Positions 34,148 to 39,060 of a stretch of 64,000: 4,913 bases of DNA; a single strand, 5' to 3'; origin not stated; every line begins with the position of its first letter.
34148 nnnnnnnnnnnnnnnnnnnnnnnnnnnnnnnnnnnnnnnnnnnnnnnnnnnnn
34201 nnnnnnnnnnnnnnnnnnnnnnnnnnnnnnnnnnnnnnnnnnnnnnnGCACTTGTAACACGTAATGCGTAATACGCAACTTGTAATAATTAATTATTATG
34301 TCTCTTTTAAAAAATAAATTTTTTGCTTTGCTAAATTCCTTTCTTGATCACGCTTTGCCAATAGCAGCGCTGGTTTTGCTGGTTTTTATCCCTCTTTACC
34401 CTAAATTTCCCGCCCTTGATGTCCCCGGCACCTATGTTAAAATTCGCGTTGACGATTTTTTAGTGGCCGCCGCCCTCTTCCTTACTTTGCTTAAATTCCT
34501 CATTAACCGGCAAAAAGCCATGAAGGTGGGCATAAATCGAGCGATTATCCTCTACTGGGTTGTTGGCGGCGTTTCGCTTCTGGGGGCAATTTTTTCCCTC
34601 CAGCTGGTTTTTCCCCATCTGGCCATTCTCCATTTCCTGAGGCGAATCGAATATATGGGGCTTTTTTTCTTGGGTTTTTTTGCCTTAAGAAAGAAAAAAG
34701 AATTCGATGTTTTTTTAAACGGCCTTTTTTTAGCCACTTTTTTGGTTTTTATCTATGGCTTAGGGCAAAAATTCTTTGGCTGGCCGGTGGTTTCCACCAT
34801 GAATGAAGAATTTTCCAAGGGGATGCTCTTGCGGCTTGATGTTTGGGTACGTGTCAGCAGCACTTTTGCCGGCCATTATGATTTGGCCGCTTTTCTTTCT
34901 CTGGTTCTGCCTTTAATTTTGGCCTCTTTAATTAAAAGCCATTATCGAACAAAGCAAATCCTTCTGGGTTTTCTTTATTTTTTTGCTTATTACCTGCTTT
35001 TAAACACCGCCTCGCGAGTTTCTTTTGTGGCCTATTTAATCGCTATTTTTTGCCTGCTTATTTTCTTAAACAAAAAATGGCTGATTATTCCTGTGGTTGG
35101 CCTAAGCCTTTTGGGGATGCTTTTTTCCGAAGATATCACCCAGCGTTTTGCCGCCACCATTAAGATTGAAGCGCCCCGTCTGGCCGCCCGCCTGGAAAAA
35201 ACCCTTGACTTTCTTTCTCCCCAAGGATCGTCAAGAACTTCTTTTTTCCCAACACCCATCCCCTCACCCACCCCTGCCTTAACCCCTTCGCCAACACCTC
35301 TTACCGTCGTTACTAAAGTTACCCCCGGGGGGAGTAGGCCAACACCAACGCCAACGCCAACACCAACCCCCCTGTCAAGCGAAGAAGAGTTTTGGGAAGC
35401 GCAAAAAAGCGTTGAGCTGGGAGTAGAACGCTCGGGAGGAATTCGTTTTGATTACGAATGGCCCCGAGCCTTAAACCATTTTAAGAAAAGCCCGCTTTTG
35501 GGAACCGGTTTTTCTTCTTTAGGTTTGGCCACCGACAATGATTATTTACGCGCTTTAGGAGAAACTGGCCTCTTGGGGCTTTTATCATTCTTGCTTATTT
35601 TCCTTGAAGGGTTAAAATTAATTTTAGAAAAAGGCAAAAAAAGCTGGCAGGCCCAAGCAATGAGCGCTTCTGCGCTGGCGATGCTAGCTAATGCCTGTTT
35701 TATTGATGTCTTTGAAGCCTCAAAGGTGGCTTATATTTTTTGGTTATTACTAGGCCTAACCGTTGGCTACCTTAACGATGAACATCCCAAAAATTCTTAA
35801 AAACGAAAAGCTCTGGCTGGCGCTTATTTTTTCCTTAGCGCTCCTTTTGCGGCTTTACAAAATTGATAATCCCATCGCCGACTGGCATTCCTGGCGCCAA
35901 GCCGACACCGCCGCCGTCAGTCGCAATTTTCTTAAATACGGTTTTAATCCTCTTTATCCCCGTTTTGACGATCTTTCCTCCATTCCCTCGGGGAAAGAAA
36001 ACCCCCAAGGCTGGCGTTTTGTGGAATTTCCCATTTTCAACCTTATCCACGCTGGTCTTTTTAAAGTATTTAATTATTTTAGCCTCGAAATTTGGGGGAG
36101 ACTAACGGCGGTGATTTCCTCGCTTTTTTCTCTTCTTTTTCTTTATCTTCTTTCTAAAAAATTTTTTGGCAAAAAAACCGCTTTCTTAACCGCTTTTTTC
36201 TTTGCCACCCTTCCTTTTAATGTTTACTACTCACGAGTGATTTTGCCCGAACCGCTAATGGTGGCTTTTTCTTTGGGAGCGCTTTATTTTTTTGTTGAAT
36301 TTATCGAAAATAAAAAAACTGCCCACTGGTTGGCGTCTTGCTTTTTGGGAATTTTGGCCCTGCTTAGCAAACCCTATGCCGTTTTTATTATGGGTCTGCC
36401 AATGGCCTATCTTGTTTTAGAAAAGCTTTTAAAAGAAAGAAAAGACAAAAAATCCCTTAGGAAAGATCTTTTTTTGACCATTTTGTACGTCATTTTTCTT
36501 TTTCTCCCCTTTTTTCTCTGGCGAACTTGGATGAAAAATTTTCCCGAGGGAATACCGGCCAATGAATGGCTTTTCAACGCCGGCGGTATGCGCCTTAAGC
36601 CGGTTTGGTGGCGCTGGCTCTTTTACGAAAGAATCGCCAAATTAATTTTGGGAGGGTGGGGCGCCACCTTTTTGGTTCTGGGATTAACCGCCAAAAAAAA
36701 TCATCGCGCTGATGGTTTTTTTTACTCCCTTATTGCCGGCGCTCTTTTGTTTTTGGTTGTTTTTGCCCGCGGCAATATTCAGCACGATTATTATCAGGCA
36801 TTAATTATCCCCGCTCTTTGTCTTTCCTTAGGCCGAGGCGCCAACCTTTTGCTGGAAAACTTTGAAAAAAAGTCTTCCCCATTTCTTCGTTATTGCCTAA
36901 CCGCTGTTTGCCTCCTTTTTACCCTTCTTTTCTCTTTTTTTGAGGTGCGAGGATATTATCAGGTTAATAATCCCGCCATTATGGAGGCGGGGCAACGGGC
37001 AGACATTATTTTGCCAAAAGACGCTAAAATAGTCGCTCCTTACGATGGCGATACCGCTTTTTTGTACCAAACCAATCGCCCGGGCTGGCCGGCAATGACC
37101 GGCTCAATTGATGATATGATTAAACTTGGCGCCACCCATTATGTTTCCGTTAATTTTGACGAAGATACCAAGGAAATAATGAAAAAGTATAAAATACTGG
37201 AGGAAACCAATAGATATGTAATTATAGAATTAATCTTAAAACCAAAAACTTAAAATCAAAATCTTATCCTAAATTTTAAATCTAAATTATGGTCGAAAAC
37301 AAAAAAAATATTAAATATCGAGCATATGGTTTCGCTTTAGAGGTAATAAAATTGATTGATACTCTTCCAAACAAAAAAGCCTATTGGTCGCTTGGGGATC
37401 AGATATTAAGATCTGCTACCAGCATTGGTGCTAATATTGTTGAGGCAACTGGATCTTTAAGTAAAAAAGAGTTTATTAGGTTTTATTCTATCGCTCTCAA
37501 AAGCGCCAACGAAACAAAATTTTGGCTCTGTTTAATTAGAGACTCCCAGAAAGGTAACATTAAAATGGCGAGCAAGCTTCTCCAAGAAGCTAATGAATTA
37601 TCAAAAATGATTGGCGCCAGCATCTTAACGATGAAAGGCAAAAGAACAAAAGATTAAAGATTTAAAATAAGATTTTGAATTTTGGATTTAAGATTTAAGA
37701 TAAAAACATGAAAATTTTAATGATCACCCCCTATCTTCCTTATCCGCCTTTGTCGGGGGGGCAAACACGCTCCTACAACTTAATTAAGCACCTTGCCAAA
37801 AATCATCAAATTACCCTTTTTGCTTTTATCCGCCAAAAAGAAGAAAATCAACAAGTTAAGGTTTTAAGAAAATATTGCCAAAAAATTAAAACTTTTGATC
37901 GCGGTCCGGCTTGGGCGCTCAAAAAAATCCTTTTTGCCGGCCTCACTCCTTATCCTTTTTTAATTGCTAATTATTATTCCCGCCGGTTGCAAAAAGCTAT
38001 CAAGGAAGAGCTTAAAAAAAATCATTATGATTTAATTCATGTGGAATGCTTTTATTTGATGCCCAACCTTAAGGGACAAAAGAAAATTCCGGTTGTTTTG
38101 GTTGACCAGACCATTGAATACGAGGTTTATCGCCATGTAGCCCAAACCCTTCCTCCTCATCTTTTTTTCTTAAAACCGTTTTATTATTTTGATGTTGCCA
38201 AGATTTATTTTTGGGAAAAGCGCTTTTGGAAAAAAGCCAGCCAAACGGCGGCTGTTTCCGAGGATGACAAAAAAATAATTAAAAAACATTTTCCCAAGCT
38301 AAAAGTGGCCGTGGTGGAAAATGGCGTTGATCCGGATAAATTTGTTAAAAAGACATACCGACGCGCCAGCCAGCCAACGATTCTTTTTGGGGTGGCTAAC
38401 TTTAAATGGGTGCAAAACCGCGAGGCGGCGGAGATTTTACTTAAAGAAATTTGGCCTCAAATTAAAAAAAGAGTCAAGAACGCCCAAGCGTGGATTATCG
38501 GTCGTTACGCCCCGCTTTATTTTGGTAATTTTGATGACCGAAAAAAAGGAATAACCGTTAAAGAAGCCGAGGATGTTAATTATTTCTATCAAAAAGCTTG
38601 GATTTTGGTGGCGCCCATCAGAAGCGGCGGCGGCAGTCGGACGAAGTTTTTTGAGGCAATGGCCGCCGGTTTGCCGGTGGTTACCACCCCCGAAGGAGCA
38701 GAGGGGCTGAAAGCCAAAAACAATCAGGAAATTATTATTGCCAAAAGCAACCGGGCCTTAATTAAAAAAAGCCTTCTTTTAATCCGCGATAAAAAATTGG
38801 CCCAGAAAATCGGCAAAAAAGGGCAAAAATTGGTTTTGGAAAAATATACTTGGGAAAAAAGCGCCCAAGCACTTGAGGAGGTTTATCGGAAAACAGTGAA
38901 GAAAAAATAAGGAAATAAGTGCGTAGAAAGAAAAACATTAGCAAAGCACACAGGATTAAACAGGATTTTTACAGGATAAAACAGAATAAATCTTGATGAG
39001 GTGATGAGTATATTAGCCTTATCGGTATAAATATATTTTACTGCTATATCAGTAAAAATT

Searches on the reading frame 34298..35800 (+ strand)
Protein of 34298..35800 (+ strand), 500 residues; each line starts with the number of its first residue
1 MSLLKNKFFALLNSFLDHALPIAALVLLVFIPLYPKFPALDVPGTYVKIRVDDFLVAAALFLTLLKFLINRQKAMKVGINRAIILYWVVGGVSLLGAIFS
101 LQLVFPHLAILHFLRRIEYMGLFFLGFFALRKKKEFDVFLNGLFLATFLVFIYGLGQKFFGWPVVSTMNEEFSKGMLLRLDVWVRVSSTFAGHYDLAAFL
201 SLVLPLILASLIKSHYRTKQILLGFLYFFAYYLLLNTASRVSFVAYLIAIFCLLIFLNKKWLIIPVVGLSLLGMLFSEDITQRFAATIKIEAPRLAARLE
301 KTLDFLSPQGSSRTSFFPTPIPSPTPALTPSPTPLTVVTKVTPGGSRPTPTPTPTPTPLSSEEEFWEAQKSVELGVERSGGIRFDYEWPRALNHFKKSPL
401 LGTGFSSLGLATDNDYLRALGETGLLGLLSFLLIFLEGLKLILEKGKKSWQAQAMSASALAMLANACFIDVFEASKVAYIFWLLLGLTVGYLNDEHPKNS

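Call 64: search_protein_families(library=pfam, proteins=[window:34298-35800:+], max_evalue=0.001)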
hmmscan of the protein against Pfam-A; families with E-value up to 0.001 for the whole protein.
window:34298-35800:+ (500 aa): 1 family
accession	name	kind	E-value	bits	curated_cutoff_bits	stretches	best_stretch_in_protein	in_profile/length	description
PF04932.20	Wzy_C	-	1.3e-05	25.5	31.7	1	378-432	79-149/149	O-Antigen ligase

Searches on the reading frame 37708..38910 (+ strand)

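Call 64: search_protein_families(library=pfam, proteins=[window:37708-38910:+], max_evalue=0.001)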
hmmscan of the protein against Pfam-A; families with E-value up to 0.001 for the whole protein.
window:37708-38910:+ (400 aa): 4 families
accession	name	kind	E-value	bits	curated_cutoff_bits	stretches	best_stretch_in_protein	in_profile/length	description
PF13692.12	Glyco_trans_1_4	-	1.7e-16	61.2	27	1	229-361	7-142/142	Glycosyl transferases group 1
PF13439.12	Glyco_transf_4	-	7.2e-16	59.1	28.5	1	16-211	2-170/170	Glycosyltransferase Family 4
PF13524.12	Glyco_trans_1_2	-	2.4e-11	44.2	25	1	283-390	34-143/144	Glycosyl transferase-like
PF00534.26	Glycos_transf_1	-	2.8e-09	37.2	26.4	1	286-374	82-171/172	Glycosyl transferases group 1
